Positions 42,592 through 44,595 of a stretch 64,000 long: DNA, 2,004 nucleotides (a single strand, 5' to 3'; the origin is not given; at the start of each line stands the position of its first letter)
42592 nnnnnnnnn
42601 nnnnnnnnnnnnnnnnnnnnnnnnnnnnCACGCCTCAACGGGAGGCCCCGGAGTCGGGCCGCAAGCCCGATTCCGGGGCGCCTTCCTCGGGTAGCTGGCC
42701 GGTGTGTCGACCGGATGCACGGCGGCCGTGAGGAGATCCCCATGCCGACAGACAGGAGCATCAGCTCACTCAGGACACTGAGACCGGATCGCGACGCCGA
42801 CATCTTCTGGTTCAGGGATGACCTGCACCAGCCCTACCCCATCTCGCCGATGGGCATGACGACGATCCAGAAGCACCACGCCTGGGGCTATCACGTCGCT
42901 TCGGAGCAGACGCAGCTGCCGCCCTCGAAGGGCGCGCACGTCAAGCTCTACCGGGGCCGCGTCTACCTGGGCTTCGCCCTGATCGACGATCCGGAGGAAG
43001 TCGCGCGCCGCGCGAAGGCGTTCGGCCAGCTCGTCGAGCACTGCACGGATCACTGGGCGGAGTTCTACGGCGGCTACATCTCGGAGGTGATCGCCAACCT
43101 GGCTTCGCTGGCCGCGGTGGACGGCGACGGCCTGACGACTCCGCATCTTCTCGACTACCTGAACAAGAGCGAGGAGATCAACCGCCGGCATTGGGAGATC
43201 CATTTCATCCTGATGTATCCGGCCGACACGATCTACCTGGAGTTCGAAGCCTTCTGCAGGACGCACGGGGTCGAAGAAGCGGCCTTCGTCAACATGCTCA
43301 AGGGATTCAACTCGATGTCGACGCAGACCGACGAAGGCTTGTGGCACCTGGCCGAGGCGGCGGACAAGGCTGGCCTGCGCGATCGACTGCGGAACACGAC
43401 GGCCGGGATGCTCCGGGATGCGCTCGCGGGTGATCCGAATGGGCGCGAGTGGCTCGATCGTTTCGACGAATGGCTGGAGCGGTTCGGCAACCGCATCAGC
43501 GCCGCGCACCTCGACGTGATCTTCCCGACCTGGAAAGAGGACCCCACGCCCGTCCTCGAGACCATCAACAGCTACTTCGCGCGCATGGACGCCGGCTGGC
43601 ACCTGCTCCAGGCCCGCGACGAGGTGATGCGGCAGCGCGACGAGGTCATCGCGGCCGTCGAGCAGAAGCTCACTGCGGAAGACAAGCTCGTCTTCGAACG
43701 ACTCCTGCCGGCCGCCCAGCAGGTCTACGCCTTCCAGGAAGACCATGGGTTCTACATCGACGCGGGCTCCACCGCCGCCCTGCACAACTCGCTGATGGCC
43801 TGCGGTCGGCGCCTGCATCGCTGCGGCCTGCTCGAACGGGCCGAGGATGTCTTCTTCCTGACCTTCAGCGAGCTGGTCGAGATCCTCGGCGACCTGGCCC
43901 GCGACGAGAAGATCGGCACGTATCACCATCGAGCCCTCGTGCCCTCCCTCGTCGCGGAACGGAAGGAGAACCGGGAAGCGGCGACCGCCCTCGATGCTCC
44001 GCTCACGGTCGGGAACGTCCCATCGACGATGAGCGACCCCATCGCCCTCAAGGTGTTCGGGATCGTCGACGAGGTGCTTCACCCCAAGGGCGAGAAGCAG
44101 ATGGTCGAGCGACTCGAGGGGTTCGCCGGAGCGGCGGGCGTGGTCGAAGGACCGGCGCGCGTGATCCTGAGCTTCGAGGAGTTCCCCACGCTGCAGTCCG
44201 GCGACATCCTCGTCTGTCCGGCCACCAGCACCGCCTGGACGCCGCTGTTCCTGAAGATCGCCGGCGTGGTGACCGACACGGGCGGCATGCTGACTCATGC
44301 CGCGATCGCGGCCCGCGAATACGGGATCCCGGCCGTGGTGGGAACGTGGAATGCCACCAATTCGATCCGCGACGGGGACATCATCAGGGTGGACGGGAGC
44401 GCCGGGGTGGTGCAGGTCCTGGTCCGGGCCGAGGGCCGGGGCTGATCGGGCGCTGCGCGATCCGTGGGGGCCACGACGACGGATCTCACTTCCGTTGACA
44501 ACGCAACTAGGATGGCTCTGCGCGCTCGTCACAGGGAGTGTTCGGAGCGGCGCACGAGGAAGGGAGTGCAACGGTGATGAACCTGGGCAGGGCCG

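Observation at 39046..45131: Operon joining an aryl-CoA ligase, a split phenylphosphate-synthase-like kinase and an amidohydrolase-fold (de)carboxylase. Candidate new route for ATP-dependent activation and carboxylation of a phenolic compound.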

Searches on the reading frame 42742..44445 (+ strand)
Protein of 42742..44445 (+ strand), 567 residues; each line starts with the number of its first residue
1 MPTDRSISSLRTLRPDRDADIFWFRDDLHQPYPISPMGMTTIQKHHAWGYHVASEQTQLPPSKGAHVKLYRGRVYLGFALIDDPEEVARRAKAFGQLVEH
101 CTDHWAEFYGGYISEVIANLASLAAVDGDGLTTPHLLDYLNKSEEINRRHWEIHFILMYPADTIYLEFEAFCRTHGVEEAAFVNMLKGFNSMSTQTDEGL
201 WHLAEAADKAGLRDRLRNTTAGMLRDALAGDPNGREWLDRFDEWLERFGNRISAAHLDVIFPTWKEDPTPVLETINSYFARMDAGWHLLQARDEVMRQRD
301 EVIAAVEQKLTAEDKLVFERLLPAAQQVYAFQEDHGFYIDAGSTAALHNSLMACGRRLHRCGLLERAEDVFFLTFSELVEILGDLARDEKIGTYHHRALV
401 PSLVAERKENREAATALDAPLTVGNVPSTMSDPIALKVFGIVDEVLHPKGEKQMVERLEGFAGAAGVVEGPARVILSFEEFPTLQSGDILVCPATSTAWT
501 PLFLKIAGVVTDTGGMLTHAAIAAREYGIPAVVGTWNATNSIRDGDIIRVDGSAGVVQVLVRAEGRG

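Call 6: search_protein_families(library=pfam, proteins=[window:42742-44445:+], max_evalue=0.01)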
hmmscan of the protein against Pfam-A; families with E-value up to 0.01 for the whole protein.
window:42742-44445:+ (567 aa): 1 family
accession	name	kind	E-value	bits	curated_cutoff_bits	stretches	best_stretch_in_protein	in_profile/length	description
PF00391.29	PEP-utilizers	-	3.5e-25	87.8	23.1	1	485-555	2-72/72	PEP-utilising enzyme, mobile domain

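Call 7: search_protein_families(library=ncbifam, proteins=[window:42742-44445:+], max_evalue=0.01)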
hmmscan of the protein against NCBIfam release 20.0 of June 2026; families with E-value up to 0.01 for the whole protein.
window:42742-44445:+ (567 aa): 27 families (the best 25 are shown)
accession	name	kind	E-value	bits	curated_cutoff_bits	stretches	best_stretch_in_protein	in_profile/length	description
NF006153.0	PRK08296.1-5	subfamily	1.4e-92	311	578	1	15-560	35-606/608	hypothetical protein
NF006151.0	PRK08296.1-3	equivalog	1.3e-84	284.8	693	1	16-560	38-603/604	hypothetical protein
NF006150.0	PRK08296.1-2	subfamily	2.5e-69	234.1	650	1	16-561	37-606/633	hypothetical protein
NF006152.0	PRK08296.1-4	equivalog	5.2e-65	220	723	1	16-559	37-607/609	hypothetical protein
NF004878.0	PRK06241.1-3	subfamily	4.7e-53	180.5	945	1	194-560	544-889/891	phosphoenolpyruvate synthase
NF004877.0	PRK06241.1-2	subfamily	5.7e-46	157.2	866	1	217-560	550-868/869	phosphoenolpyruvate synthase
NF041857.1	RIF_Ptrans_rph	equivalog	1.6e-45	155.8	999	1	216-560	545-864/864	rifamycin-inactivating phosphotransferase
NF006149.0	PRK08296.1-1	equivalog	1.9e-41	142.1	730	1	243-560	254-567/568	hypothetical protein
NF004880.0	PRK06241.2-1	equivalog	5.4e-41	140.4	972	2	457-560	735-837/837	phosphoenolpyruvate synthase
NF004879.0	PRK06241.1-4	equivalog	5.8e-38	130.6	976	2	454-560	763-868/868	phosphoenolpyruvate synthase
NF052632.1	undecylprod_RedH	equivalog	2.7e-37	128.2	1350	1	167-560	506-878/880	undecylprodigiosin ligase RedH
NF052631.1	prodigiosin_PigC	equivalog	1.6e-36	125.5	1300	1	198-559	543-881/883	prodigiosin ligase PigC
NF004881.0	PRK06241.2-2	equivalog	9.1e-34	116.8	883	1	200-565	554-895/898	phosphoenolpyruvate synthase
NF000283.1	RPH_KJ151292.1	equivalog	2.6e-33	115.3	1700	1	226-560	555-864/865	rifamycin-inactivating phosphotransferase Rph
NF005057.0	PRK06464.1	equivalog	7e-28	97.1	598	1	457-558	357-461/798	phosphoenolpyruvate synthase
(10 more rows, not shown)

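Call 9: find_homologous_proteins(query=window:42742-44445:+)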
Query window:42742-44445:+ (567 aa): 462 proteins with E <= 0.001 among 8000 candidates; the best 120 are listed.
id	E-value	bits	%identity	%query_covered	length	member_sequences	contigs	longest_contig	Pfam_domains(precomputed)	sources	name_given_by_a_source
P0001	0.0e+0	1304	100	100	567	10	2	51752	PF00391.30,PF27448.1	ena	-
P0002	0.0e+0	1216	93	100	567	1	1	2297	PF00391.30,PF27448.1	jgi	jgi:pyruvate,water dikinase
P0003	0.0e+0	1207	93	100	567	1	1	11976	PF00391.30,PF27448.1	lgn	-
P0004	0.0e+0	1176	90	100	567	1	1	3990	PF00391.30,PF27448.1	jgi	jgi:pyruvate,water dikinase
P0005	0.0e+0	1172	90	99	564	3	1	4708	PF00391.30,PF27448.1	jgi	jgi:pyruvate,water dikinase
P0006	0.0e+0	1164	89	100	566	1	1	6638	PF00391.30,PF27448.1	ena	-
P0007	0.0e+0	1151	88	100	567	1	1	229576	PF00391.30,PF27448.1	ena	-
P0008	0.0e+0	1140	87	100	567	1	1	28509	PF00391.30,PF27448.1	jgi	jgi:pyruvate,water dikinase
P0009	0.0e+0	1140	86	100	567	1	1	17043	PF00391.30,PF27448.1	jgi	jgi:pyruvate,water dikinase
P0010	0.0e+0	1139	87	100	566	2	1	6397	PF00391.30,PF27448.1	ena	-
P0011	0.0e+0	1139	87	100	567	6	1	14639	PF00391.30,PF27448.1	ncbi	-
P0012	0.0e+0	1129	86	100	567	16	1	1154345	PF00391.30,PF27448.1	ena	-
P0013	0.0e+0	1128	87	100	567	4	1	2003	PF00391.30,PF27448.1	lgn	-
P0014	0.0e+0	1127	86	100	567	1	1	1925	PF00391.30,PF27448.1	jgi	jgi:pyruvate,water dikinase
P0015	0.0e+0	1126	86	100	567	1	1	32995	PF00391.30,PF27448.1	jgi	jgi:pyruvate,water dikinase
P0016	0.0e+0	1121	85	100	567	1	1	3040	PF00391.30,PF27448.1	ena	-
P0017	0.0e+0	1121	86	100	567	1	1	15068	PF00391.30,PF27448.1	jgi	jgi:pyruvate,water dikinase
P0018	0.0e+0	1120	86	99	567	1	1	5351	PF00391.30,PF27448.1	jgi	jgi:pyruvate,water dikinase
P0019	0.0e+0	1119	85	99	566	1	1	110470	PF00391.30,PF27448.1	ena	-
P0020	0.0e+0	1113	84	100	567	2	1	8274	PF00391.30,PF27448.1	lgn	-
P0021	0.0e+0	1110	84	100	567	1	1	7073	PF00391.30,PF27448.1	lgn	-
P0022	0.0e+0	1108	84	100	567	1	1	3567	PF00391.30,PF27448.1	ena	-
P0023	0.0e+0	1102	83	100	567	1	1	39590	PF00391.30,PF27448.1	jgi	jgi:phosphohistidine swiveling domain-containing protein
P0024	0.0e+0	1097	83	100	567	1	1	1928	PF00391.30,PF27448.1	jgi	-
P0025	0.0e+0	1097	84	99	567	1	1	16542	PF00391.30,PF27448.1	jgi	jgi:pyruvate,water dikinase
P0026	0.0e+0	1094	83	99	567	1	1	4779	PF00391.30,PF27448.1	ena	-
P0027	0.0e+0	1085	83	99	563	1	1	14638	PF00391.30,PF27448.1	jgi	jgi:phosphohistidine swiveling domain-containing protein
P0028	0.0e+0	1079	82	100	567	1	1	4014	PF00391.30,PF27448.1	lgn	-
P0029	0.0e+0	1072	82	100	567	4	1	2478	PF00391.30,PF27448.1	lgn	-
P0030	0.0e+0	1068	82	99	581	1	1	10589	PF00391.30,PF27448.1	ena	-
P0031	0.0e+0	1067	82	100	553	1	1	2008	PF00391.30,PF27448.1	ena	-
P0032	0.0e+0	1066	82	100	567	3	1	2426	PF00391.30,PF27448.1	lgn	-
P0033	0.0e+0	1063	82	99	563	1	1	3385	PF00391.30,PF27448.1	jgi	jgi:pyruvate,water dikinase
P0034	0.0e+0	1059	82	99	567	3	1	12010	PF00391.30,PF27448.1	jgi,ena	-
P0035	0.0e+0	1055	80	100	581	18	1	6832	PF00391.30,PF27448.1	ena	-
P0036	0.0e+0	1053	81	99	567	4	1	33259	PF00391.30,PF27448.1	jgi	jgi:pyruvate, water dikinase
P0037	0.0e+0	1053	81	99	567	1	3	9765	PF00391.30,PF27448.1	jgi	jgi:pyruvate,water dikinase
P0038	0.0e+0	1053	80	100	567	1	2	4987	PF00391.30,PF27448.1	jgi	jgi:pyruvate,water dikinase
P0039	0.0e+0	1052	81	100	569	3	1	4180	PF00391.30,PF27448.1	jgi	jgi:pyruvate,water dikinase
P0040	0.0e+0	1041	79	100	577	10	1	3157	PF00391.30,PF27448.1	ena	-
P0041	0.0e+0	1038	85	93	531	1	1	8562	PF00391.30,PF27448.1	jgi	jgi:pyruvate,water dikinase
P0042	0.0e+0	1037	81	98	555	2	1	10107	PF00391.30,PF27448.1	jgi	jgi:pyruvate,water dikinase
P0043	0.0e+0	1036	78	100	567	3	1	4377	PF00391.30,PF27448.1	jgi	jgi:pyruvate,water dikinase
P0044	0.0e+0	1024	78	100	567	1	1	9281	PF00391.30,PF27448.1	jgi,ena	-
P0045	0.0e+0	1021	84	93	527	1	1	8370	PF00391.30,PF27448.1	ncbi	ncbi:MAG: PEP-utilizing enzyme [Candidatus Limnocylindrales bacterium]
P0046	0.0e+0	1021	78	99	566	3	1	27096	PF00391.30,PF27448.1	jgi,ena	-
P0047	0.0e+0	1020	78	99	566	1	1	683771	PF00391.30,PF27448.1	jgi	jgi:pyruvate,water dikinase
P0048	0.0e+0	1016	77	99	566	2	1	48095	PF00391.30,PF27448.1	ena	-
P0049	0.0e+0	1015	78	100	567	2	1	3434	PF00391.30,PF27448.1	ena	-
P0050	0.0e+0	1011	77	99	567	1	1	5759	PF00391.30,PF27448.1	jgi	jgi:pyruvate,water dikinase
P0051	0.0e+0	1010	77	99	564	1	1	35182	PF00391.30,PF27448.1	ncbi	-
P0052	3.3e-298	1008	78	99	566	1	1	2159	PF00391.30,PF27448.1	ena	-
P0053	3.4e-298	1008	77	100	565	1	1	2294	PF00391.30,PF27448.1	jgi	jgi:pyruvate,water dikinase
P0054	4.0e-298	1008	83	93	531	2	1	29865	PF00391.30,PF27448.1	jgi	jgi:pyruvate,water dikinase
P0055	7.5e-298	1007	77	99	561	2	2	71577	PF00391.30,PF27448.1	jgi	jgi:pyruvate,water dikinase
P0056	1.8e-297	1006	78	99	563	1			PF00391.30,PF27448.1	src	-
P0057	2.8e-297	1005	77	99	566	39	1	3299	PF00391.30,PF27448.1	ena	-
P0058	6.2e-297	1004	77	99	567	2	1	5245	PF00391.30,PF27448.1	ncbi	-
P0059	1.0e-296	1003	77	99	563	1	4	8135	PF00391.30,PF27448.1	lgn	-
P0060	1.3e-296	1003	77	99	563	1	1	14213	PF00391.30,PF27448.1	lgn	-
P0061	1.4e-296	1003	77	99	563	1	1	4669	PF00391.30,PF27448.1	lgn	-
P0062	1.7e-296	1002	77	99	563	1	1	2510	PF00391.30,PF27448.1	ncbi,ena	-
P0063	8.1e-296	1000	76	100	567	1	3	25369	PF00391.30,PF27448.1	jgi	-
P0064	2.9e-295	998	77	100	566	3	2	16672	PF00391.30,PF27448.1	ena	-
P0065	1.3e-294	996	76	99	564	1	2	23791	PF00391.30,PF27448.1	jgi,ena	-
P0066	9.7e-293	990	76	99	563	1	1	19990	PF00391.30,PF27448.1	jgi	jgi:pyruvate,water dikinase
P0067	2.4e-292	989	75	100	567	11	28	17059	PF00391.30,PF27448.1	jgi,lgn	-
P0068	5.7e-289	978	76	99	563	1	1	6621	PF00391.30,PF27448.1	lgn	-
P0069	7.0e-288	974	74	100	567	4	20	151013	PF00391.30,PF27448.1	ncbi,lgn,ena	-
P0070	2.9e-284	962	73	99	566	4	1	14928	PF00391.30,PF27448.1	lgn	-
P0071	4.0e-284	962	73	99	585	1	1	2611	PF00391.30,PF27448.1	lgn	-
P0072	2.6e-282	956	72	100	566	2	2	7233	PF00391.30,PF27448.1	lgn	-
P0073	2.9e-282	955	72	99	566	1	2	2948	PF00391.30,PF27448.1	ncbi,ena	-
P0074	1.1e-280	950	73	99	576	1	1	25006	PF00391.30,PF27448.1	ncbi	-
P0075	9.6e-279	944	73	99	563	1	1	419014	PF00391.30,PF27448.1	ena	-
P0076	3.0e-278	942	72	99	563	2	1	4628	PF00391.30,PF27448.1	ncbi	-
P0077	2.5e-272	923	84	83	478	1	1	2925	PF27448.1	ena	-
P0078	2.0e-268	910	80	88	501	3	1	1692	PF00391.30,PF27448.1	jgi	jgi:pyruvate,water dikinase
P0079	7.4e-268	908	70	99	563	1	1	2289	PF00391.30,PF27448.1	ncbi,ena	-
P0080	9.0e-268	908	75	93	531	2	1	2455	PF00391.30,PF27448.1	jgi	jgi:pyruvate,water dikinase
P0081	4.9e-266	902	69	99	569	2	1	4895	PF00391.30,PF27448.1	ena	-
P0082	1.1e-264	897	69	99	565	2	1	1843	PF00391.30,PF27448.1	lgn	-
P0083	1.9e-264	897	68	99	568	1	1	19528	PF00391.30,PF27448.1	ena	-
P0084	2.8e-264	896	68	99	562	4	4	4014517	PF00391.30,PF27448.1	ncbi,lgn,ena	-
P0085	2.8e-264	896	69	99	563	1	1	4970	PF00391.30,PF27448.1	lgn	-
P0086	1.2e-263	894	69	99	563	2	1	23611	PF00391.30,PF27448.1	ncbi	-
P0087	3.6e-263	892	69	99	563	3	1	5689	PF00391.30,PF27448.1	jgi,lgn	jgi:pyruvate,water dikinase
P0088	1.3e-262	891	68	99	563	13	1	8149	PF00391.30,PF27448.1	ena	-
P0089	1.4e-262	890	69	99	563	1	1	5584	PF00391.30,PF27448.1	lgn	-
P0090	1.5e-262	890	68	99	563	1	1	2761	PF00391.30,PF27448.1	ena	-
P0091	2.4e-262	890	67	99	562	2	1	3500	PF00391.30,PF27448.1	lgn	-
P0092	2.8e-262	889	68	99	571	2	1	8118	PF00391.30,PF27448.1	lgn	-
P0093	3.1e-262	889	67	99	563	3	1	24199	PF00391.30,PF27448.1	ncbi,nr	ncbi:MAG: PEP-utilizing enzyme [Rhodospirillales bacterium]|nr:PEP-utilizing enzyme [Rhodospirillale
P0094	1.9e-261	887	68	99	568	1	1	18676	PF00391.30,PF27448.1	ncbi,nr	ncbi:MAG: hypothetical protein HY657_04655 [Acidobacteria bacterium]|nr:hypothetical protein [Acidob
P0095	2.5e-261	886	68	98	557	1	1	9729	PF00391.30,PF27448.1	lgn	-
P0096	3.6e-261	886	69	99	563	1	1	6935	PF00391.30,PF27448.1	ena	-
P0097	1.7e-260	884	67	99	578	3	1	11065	PF00391.30,PF27448.1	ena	-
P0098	2.1e-260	883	68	99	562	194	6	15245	PF00391.30,PF27448.1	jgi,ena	jgi:pyruvate,water dikinase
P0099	2.8e-260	883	68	99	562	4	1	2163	PF00391.30,PF27448.1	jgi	-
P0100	3.1e-260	883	69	99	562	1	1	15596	PF00391.30,PF27448.1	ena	-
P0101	2.5e-259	880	66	99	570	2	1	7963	PF00391.30,PF27448.1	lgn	-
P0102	9.5e-259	878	68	99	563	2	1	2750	PF00391.30,PF27448.1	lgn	-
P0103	1.0e-258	878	67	99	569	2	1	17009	PF00391.30,PF27448.1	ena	-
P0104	1.2e-258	877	68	99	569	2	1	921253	PF00391.30,PF27448.1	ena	-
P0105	1.9e-258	877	67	99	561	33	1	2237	PF00391.30,PF27448.1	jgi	-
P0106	2.3e-258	876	68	99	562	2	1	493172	PF00391.30,PF27448.1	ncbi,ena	-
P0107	4.0e-258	876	66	99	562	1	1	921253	PF00391.30,PF27448.1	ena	-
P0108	4.4e-258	876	68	99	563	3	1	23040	PF00391.30,PF27448.1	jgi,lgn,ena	-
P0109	1.4e-257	874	66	99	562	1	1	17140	PF00391.30,PF27448.1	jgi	jgi:pyruvate,water dikinase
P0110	1.5e-257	874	67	99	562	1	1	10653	PF00391.30,PF16078.11,PF27448.1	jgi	jgi:pyruvate, water dikinase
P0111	5.4e-257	872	67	99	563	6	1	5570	PF00391.30,PF27448.1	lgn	-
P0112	9.3e-257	871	67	99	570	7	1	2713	PF00391.30,PF27448.1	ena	-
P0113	2.6e-256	870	67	99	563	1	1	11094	PF00391.30,PF27448.1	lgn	-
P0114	3.2e-256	869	68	99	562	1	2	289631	PF00391.30,PF27448.1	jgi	jgi:pyruvate,water dikinase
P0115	1.1e-255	868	84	80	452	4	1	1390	PF00391.30,PF27448.1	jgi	jgi:pyruvate,water dikinase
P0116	2.0e-255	867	66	99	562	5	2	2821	PF00391.30,PF27448.1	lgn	-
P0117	2.4e-255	866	68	99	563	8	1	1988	PF00391.30,PF27448.1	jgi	jgi:pyruvate,water dikinase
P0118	3.4e-255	866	67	99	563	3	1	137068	PF00391.30,PF27448.1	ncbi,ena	-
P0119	7.4e-255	865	66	99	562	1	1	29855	PF00391.30,PF27448.1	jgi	jgi:pyruvate,water dikinase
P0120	7.6e-255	865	77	87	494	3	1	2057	PF00391.30,PF27448.1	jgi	jgi:pyruvate,water dikinase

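Call 10: find_encoding_contigs(protein=P0084, flank=10000, max_places=3)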
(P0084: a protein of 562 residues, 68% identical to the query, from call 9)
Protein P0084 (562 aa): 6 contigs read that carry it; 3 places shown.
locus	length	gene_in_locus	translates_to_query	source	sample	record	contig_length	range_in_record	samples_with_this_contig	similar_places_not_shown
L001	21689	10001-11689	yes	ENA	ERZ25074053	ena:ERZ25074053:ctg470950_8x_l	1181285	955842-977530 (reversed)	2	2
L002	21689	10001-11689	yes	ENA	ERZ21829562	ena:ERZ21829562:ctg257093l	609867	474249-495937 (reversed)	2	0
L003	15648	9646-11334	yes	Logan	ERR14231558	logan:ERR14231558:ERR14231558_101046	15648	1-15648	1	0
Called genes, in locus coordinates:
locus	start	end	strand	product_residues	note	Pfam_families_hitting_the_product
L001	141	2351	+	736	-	PF00561:Abhydrolase_1, PF12697:Abhydrolase_6 (faint), PF12146:Hydrolase_4 (faint)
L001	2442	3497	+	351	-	-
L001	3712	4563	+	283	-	-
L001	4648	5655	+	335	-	PF00753:Lactamase_B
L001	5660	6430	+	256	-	-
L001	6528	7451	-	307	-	PF00165:HTH_AraC, PF12833:HTH_18, PF00165:HTH_AraC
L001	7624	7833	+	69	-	-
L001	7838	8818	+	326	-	PF01326:PPDK_N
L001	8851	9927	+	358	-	PF04909:Amidohydro_2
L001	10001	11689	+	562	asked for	PF27448:Rph_4th, PF00391:PEP-utilizers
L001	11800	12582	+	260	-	PF00459:Inositol_P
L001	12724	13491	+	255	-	PF03328:HpcH_HpaI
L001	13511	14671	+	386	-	PF22020:RlmL_1st, PF02926:THUMP, PF01170:UPF0020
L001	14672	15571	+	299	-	PF00849:PseudoU_synth_2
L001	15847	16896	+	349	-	-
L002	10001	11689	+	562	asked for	PF27448:Rph_4th, PF00391:PEP-utilizers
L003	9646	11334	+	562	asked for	PF27448:Rph_4th, PF00391:PEP-utilizers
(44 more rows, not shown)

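Call 11: find_encoding_contigs(protein=P0012, flank=10000, max_places=2)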
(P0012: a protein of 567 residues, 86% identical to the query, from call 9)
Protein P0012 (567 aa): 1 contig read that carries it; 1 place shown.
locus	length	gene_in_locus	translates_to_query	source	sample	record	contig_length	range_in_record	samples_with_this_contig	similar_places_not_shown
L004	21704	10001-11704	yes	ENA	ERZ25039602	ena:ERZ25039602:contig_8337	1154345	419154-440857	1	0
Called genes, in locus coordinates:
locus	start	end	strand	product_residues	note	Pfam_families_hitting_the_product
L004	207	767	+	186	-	PF02515:CoA_transf_3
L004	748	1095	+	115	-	PF02515:CoA_transf_3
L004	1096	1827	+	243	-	PF00108:Thiolase_N, PF00109:ketoacyl-synt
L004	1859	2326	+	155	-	PF02803:Thiolase_C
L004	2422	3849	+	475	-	PF01642:MM_CoA_mutase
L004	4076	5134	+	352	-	PF12760:Zn_ribbon_IS1595, PF12762:DDE_Tnp_IS1595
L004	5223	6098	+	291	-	PF00296:Bac_luciferase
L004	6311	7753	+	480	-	PF00501:AMP-binding, PF13193:AMP-binding_C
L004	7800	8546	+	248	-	PF01326:PPDK_N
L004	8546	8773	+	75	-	PF01326:PPDK_N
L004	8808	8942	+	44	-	-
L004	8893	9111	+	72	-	-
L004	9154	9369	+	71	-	PF04909:Amidohydro_2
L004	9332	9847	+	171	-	PF04909:Amidohydro_2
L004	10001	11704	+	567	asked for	PF27448:Rph_4th, PF00391:PEP-utilizers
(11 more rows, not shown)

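Call 14: find_related_loci(query=window:42742-44445:+, collection=genome_contigs, flank=10000)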
Query window:42742-44445:+ (567 aa) in genome_contigs; peptide patterns used: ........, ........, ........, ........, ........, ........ (x = any residue, [..] = any of these).
119 stretches matched a pattern; 89 encode a relative of the query (tblastn E <= 1e-3); the best 80 are kept; 80 distinct loci.
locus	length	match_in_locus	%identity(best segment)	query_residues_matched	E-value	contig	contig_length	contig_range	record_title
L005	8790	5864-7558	88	1-565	0e+0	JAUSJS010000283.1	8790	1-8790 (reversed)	MAG: Candidatus Limnocylindrales bacterium isolate E14_metabat.bin.312 E14_k141_863667, whole genome shotgun sequence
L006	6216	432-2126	81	1-565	0e+0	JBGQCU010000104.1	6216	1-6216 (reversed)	MAG: Candidatus Limnocylindria bacterium isolate OBJ2_061818_110_32 k141_458205_length_6216_cov_38.3852, whole genome sh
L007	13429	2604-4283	78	4-563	0e+0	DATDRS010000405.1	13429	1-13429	MAG TPA_asm: Anaerolineales bacterium isolate SMAG_U7983 k141_55426, whole genome shotgun sequence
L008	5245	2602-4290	77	1-563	0e+0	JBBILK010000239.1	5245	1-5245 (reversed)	MAG: Actinomycetota bacterium isolate BR1F70218_bin_207 NODE_5885_length_5245_cov_3.415414, whole genome shotgun sequenc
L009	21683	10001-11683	76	4-564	0e+0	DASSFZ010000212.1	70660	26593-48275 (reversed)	MAG TPA_asm: Anaerolineae bacterium isolate SMAG_U1019 k141_25113, whole genome shotgun sequence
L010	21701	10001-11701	75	1-567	0e+0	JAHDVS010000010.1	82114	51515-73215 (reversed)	MAG: Thermoleophilia bacterium isolate ACT1 NODE_817_length_82114_cov_13.156656, whole genome shotgun sequence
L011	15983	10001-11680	73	4-563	0e+0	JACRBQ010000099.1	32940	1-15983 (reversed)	MAG: Chloroflexi bacterium isolate NC_groundwater_1624_Pr3_B-0.1um_63_24 SR-2_scaffold_141_2408856, whole genome shotgun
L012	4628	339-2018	72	4-563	0e+0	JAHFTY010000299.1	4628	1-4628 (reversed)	MAG: Acidobacteria bacterium isolate nzgw67 NODE_80713_length_4629_cov_2.622671, whole genome shotgun sequence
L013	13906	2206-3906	69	3-563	0e+0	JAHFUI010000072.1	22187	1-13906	MAG: Acidobacteria bacterium isolate nzgw76 NODE_2037_length_22188_cov_8.012598, whole genome shotgun sequence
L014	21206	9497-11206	67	3-565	0e+0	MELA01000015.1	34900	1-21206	MAG: Acidobacteria bacterium RIFCSPLOWO2_12_FULL_65_11 rifcsplowo2_12_scaffold_13134, whole genome shotgun sequence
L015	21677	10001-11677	67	4-562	0e+0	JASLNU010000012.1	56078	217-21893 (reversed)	MAG: Rhodospirillales bacterium isolate Arabian11_MAG_19 c_000000197774, whole genome shotgun sequence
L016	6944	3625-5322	67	4-563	0e+0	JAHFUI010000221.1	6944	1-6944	MAG: Acidobacteria bacterium isolate nzgw76 NODE_18263_length_6945_cov_8.899619, whole genome shotgun sequence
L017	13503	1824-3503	68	4-563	0e+0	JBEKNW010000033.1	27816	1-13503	MAG: Xanthobacteraceae bacterium isolate SPRUCE 426 SPRUCE_426_33, whole genome shotgun sequence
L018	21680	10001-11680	67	4-563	0e+0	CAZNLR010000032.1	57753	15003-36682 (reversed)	MAG TPA_asm: uncultured Rhodospirillaceae bacterium isolate SRP200020_co5_401 genome assembly, contig: NODE_763_length_5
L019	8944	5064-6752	66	4-566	0e+0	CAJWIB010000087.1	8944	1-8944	MAG TPA_asm: uncultured Rhodospirillaceae bacterium isolate ERR598946_bin.11_MetaBAT_v2.12.1_MAG genome assembly, contig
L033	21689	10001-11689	62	4-563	0e+0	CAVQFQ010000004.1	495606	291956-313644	MAG: uncultured delta proteobacterium isolate MFD05942.bin.2.34 genome assembly, contig: contig_1358, whole genome shotg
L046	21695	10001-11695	60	4-564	0e+0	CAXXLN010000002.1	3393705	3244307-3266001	MAG: Desulfatiglandales bacterium isolate 53c9cee3-5eb1-4031-9065-1ba860722897 genome assembly, contig: contig_2, whole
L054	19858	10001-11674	56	4-560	0e+0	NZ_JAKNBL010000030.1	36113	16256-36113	Pelotomaculum terephthalicicum JT 30, whole genome shotgun sequence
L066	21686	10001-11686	53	4-562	0e+0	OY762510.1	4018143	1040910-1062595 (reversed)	MAG: uncultured Syntrophus sp. isolate ce8641d8-6ba7-4885-b5ca-0195441cf687 genome assembly, chromosome: 1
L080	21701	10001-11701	74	1-567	0e+0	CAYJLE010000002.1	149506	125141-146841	MAG TPA_asm: uncultured Gaiellales bacterium isolate ERP124720_co1_195 genome assembly, contig: NODE_138_length_149506_c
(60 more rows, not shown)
